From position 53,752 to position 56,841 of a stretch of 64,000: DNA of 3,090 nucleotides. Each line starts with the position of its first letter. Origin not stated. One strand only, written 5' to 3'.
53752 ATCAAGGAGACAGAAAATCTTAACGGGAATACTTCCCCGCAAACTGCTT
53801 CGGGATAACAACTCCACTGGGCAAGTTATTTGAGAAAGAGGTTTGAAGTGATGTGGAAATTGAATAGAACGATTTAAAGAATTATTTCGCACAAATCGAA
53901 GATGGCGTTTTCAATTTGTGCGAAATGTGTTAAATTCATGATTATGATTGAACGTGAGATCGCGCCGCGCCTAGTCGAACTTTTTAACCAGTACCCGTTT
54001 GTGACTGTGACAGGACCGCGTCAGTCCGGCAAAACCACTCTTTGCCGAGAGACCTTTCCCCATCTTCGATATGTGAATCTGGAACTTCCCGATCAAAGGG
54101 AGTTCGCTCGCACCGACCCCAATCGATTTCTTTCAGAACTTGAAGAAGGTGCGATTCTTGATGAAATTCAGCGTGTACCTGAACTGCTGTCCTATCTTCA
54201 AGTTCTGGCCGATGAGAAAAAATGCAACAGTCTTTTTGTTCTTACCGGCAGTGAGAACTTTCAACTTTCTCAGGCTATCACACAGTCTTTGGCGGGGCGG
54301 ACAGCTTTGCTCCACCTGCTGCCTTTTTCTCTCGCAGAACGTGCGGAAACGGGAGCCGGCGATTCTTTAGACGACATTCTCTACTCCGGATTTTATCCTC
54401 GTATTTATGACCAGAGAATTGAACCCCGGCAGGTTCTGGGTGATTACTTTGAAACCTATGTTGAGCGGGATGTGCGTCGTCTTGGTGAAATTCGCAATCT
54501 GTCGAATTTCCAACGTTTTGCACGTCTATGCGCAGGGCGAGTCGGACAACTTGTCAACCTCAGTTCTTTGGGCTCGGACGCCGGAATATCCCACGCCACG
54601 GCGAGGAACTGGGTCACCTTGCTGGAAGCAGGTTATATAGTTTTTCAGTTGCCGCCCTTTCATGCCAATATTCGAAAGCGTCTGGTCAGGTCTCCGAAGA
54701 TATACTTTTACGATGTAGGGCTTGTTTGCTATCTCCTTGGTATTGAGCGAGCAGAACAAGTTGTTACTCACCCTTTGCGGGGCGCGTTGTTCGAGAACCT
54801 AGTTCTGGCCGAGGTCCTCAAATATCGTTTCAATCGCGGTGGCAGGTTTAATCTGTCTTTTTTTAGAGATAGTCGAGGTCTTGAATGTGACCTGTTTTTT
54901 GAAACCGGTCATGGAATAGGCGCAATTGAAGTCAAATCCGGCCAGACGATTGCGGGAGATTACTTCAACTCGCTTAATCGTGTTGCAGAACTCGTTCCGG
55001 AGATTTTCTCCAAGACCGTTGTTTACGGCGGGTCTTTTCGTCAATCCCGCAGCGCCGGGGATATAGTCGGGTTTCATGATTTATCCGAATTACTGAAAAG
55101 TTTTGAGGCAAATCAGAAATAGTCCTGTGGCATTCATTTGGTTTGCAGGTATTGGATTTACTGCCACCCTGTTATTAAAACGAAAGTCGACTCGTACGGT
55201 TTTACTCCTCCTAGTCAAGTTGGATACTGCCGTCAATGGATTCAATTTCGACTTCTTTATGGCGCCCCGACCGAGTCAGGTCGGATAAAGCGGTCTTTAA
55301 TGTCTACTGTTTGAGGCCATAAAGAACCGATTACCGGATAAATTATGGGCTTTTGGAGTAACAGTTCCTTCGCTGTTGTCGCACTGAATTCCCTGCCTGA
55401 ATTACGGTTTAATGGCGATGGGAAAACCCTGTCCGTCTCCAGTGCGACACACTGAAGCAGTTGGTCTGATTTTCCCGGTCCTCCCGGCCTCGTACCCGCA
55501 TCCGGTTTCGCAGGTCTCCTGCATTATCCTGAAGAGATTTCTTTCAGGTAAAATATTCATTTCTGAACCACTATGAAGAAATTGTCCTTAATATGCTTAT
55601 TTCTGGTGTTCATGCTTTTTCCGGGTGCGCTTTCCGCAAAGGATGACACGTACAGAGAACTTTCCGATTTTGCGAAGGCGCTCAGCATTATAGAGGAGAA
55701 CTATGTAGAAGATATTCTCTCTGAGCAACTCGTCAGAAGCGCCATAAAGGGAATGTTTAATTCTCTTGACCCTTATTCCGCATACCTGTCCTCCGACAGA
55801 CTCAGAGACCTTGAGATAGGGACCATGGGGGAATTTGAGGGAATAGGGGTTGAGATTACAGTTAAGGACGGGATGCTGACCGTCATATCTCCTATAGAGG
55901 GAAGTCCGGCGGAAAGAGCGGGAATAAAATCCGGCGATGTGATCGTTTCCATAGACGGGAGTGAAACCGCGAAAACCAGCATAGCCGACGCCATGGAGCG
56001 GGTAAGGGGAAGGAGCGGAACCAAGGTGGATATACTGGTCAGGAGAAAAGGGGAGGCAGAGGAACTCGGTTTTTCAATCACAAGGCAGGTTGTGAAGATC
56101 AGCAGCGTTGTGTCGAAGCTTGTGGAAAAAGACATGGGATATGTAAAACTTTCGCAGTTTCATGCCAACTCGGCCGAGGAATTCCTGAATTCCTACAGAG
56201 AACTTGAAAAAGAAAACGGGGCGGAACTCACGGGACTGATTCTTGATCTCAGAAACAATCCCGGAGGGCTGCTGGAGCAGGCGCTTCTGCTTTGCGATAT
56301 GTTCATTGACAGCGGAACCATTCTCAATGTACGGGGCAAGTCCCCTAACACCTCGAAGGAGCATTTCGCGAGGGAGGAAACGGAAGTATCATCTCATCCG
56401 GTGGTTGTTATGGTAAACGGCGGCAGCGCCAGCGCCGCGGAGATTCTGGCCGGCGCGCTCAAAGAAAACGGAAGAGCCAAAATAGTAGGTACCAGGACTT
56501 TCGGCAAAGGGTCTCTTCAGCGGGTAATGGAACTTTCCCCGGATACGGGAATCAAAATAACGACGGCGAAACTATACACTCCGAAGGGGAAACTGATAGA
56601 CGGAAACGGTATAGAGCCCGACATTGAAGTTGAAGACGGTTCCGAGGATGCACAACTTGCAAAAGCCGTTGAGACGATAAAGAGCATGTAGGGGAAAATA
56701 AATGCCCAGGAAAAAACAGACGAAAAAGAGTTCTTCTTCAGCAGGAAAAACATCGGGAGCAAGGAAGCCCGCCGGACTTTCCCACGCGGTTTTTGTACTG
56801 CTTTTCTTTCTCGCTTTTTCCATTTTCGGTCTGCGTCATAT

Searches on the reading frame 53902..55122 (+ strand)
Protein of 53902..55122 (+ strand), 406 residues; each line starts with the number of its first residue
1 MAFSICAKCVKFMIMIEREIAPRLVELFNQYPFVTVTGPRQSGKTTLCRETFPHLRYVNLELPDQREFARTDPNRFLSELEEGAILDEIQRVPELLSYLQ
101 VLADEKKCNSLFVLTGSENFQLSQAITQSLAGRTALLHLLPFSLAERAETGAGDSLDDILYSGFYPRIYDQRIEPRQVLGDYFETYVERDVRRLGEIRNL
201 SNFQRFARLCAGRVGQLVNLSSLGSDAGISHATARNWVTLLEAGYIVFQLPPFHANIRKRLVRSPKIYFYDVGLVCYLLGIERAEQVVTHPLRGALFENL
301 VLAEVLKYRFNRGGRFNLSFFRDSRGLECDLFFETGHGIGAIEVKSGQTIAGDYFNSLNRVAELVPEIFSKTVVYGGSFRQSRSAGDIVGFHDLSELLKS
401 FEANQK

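Call 57: search_protein_families(library=pfam, proteins=[window:53902-55122:+], max_evalue=0.0001)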
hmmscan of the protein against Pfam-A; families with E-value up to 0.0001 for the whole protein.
window:53902-55122:+ (406 aa): 3 families
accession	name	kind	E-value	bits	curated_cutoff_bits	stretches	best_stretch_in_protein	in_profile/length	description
PF13635.12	DUF4143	-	9.2e-49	165.7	28.1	1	188-347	1-160/160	Domain of unknown function (DUF4143)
PF13173.12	AAA_14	-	1.8e-26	93.1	27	1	32-146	3-127/129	AAA domain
PF13401.12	AAA_22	-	9e-05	23.2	27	0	32-52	6-26/130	AAA domain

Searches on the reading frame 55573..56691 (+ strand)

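Call 57: search_protein_families(library=pfam, proteins=[window:55573-56691:+], max_evalue=0.0001)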
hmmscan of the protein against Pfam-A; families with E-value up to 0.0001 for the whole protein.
window:55573-56691:+ (372 aa): 5 families
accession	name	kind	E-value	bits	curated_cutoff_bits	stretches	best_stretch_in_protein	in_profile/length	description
PF03572.23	Peptidase_S41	-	1.4e-53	181.3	24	1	187-353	1-165/165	Peptidase family S41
PF17820.7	PDZ_6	-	1.5e-12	47.5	27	1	104-158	2-54/54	PDZ domain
PF13180.12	PDZ_2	-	1.1e-11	45.3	27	1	90-165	2-76/80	PDZ domain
PF22694.1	CtpB_N-like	-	4.8e-11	43.4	27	1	23-74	31-83/85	Activating protease CtpB N-terminal domain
PF00595.29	PDZ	-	8.8e-09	36.1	23.2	1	89-156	10-80/81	PDZ domain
